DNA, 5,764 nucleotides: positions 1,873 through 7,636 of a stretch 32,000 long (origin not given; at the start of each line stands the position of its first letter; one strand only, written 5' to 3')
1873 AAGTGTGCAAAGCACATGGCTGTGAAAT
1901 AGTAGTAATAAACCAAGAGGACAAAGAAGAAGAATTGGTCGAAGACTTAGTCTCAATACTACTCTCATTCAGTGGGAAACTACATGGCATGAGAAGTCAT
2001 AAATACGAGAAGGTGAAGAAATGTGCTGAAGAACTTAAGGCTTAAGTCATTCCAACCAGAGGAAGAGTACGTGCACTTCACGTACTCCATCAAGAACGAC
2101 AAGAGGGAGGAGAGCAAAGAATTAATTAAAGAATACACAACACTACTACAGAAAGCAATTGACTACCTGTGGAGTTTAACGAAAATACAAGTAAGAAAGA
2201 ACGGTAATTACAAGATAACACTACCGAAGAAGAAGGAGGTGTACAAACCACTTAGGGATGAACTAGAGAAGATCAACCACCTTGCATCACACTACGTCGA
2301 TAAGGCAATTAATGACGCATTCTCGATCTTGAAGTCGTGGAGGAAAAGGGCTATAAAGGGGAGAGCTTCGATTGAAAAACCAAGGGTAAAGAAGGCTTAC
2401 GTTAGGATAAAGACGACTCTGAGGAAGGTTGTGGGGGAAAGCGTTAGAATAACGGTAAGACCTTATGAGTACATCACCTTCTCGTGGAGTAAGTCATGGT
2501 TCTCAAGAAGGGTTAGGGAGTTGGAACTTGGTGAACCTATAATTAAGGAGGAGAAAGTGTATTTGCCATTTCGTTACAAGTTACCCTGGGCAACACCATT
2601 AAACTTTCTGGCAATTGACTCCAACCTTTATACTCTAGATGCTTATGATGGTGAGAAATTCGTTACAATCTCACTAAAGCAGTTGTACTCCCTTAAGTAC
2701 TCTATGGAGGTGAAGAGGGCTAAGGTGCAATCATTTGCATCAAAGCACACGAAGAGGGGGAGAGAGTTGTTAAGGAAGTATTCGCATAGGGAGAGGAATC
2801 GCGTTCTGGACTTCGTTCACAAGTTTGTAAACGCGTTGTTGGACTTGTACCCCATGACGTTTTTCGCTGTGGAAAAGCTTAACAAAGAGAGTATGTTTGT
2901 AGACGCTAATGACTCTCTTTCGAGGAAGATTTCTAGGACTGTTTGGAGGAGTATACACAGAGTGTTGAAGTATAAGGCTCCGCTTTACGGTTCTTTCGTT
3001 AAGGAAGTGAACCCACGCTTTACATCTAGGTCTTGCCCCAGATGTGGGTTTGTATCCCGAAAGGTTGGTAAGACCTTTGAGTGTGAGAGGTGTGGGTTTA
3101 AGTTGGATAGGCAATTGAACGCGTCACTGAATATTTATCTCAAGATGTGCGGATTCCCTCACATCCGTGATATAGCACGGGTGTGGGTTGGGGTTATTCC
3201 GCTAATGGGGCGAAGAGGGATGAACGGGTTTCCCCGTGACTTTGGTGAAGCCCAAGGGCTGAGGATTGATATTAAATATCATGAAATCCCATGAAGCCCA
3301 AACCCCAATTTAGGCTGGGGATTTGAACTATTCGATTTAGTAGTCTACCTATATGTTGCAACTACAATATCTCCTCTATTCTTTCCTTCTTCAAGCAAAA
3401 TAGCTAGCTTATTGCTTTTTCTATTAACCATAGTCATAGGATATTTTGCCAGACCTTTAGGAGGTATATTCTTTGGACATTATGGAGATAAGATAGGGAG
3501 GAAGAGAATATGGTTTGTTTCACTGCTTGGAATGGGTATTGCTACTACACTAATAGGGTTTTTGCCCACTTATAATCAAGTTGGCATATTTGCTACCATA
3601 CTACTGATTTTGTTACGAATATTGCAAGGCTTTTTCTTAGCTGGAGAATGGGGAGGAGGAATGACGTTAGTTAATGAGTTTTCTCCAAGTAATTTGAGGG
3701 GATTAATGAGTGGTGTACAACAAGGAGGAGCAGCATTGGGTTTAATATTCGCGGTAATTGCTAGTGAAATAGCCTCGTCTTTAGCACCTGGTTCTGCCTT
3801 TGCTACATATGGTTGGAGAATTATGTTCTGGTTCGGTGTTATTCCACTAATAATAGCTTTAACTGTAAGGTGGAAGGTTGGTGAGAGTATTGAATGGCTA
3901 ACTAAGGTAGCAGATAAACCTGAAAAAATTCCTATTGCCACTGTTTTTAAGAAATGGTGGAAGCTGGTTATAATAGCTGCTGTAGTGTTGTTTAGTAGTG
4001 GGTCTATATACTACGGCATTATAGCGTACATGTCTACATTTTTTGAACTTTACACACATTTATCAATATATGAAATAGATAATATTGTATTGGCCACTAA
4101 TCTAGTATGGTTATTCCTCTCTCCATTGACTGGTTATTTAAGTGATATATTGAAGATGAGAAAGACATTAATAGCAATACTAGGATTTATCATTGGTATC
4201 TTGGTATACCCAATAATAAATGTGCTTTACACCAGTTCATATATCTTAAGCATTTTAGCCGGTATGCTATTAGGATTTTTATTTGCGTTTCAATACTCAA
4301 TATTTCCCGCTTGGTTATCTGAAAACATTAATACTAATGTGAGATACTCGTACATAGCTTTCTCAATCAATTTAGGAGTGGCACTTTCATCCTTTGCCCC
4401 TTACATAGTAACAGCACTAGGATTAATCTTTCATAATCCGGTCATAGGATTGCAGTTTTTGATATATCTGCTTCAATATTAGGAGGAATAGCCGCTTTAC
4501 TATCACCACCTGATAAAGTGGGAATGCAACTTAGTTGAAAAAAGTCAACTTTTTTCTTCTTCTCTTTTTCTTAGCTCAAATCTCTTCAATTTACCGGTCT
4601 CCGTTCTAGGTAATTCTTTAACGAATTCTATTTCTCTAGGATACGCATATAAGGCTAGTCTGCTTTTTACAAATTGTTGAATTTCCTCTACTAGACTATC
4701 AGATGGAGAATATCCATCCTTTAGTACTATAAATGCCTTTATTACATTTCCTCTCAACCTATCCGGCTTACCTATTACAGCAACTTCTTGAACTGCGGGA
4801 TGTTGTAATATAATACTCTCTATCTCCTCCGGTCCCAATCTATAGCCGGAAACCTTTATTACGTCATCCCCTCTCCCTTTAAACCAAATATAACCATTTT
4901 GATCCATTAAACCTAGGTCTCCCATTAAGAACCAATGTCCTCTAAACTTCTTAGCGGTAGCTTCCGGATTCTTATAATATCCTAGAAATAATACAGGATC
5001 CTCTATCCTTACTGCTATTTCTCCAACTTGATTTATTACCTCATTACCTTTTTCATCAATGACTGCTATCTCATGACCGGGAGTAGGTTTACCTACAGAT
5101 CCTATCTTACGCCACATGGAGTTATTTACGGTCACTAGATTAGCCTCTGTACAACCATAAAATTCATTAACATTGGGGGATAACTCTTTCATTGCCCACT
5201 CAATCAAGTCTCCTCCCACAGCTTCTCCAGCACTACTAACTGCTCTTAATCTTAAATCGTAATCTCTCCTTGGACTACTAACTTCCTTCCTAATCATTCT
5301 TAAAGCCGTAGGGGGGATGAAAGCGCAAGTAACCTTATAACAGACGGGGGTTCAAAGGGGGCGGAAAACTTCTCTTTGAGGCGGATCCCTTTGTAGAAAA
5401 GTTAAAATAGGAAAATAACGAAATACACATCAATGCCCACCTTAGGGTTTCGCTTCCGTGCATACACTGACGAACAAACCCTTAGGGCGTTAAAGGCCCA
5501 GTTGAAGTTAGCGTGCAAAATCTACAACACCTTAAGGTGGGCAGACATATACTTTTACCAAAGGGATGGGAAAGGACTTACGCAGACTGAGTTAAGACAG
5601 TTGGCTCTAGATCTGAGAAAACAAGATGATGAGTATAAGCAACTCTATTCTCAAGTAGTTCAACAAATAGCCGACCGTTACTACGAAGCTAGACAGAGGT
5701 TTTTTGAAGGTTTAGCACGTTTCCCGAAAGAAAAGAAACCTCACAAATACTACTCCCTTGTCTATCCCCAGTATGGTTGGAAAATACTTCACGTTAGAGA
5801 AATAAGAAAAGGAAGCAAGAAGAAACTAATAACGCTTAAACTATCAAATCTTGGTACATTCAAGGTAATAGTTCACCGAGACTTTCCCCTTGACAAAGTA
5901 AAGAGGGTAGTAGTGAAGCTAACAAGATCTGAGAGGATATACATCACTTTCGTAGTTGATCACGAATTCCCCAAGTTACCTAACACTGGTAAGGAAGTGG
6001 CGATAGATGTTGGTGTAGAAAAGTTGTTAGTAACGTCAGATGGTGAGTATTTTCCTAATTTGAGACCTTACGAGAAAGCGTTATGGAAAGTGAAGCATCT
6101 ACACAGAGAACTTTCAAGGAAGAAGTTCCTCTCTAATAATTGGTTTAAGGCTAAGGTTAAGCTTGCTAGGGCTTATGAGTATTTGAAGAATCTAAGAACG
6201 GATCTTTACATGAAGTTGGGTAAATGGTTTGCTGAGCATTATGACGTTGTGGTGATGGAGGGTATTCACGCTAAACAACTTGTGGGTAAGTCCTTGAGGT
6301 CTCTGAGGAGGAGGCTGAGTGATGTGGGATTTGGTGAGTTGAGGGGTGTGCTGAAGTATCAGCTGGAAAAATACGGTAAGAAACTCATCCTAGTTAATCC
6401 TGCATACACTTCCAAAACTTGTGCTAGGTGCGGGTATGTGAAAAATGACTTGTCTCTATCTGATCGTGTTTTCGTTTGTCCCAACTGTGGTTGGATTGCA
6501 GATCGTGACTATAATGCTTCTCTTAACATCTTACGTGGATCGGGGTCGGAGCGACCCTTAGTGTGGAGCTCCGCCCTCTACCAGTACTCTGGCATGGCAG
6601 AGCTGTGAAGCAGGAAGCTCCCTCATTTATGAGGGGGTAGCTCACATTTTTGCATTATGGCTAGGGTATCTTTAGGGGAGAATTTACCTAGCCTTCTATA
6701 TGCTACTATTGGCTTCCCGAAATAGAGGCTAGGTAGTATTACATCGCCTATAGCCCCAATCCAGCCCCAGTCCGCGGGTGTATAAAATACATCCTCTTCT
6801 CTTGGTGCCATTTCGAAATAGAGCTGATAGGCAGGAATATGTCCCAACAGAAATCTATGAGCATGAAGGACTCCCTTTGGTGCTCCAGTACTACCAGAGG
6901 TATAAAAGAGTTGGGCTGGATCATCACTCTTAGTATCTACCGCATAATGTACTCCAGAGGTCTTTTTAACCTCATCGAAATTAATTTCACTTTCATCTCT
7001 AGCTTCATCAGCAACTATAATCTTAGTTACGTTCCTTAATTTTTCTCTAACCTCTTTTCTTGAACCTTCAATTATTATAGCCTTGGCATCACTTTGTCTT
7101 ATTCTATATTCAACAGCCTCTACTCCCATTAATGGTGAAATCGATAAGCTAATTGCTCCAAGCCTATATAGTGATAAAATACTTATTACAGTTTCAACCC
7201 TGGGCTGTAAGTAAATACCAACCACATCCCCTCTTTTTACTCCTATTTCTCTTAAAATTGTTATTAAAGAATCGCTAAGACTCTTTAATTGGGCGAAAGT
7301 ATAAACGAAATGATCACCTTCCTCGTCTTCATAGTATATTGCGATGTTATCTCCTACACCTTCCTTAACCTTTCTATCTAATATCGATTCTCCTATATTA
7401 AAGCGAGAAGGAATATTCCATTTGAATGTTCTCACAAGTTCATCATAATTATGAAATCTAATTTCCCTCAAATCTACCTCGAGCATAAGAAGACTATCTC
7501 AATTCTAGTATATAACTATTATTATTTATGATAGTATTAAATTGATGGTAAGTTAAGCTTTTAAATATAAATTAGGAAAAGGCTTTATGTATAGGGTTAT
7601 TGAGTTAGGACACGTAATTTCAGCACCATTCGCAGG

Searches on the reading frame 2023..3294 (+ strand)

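Call 28: search_protein_families(library=pfam, proteins=[window:2023-3294:+], max_evalue=0.001)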
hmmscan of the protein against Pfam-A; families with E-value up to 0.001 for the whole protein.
window:2023-3294:+ (423 aa): 2 families
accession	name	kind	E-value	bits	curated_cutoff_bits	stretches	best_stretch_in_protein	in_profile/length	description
PF07282.18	Cas12f1-like_TNB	-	1e-20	74.1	26.3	1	308-371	1-60/60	Cas12f1-like, TNB domain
PF01385.25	OrfB_IS605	-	1.3e-19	71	30.5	1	187-292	10-117/120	Probable transposase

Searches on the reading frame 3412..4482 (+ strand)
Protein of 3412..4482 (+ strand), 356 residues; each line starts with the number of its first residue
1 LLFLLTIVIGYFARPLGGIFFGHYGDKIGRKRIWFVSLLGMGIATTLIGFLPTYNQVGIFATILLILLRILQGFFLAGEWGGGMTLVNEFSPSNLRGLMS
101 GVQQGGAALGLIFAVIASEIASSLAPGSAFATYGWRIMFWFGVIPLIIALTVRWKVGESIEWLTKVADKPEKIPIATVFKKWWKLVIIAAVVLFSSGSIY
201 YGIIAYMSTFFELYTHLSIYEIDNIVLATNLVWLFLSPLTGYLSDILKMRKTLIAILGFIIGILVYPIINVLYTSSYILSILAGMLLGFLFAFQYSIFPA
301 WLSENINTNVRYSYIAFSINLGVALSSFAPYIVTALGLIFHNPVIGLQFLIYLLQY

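Call 28: search_protein_families(library=pfam, proteins=[window:3412-4482:+], max_evalue=0.001)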
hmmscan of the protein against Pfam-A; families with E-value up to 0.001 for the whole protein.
window:3412-4482:+ (356 aa): 2 families
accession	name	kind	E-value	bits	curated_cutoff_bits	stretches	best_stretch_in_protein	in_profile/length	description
PF07690.21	MFS_1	-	2.7e-28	99.3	33.4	1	10-325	41-345/347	Major Facilitator Superfamily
PF00083.30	Sugar_tr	-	1.1e-18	67.8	22.3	1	5-168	50-203/452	Sugar (and other) transporter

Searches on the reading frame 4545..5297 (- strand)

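Call 28: search_protein_families(library=pfam, proteins=[window:4545-5297:-], max_evalue=0.001)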
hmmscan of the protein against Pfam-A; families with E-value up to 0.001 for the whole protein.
window:4545-5297:- (250 aa): 2 families
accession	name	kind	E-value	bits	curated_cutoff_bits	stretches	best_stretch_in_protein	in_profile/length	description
PF13193.12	AMP-binding_C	-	2.9e-26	92.6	24.5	1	158-236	1-76/76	AMP-binding enzyme C-terminal domain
PF00501.34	AMP-binding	-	2.1e-15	56.9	29.9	1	12-108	284-384/384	AMP-binding enzyme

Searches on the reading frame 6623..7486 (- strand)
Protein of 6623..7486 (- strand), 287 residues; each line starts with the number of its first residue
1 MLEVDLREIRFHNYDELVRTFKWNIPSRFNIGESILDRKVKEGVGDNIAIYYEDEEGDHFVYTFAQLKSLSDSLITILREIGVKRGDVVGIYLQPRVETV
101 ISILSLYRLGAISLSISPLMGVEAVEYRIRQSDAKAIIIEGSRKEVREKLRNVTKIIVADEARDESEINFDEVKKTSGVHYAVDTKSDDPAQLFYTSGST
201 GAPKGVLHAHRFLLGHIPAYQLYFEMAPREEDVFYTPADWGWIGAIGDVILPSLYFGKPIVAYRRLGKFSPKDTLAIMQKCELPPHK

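Call 28: search_protein_families(library=pfam, proteins=[window:6623-7486:-], max_evalue=0.001)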
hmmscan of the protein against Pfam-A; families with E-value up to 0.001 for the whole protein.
window:6623-7486:- (287 aa): 1 family
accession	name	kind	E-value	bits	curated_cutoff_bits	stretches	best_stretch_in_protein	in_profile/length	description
PF00501.34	AMP-binding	-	8e-41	140.5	29.9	1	44-280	8-254/384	AMP-binding enzyme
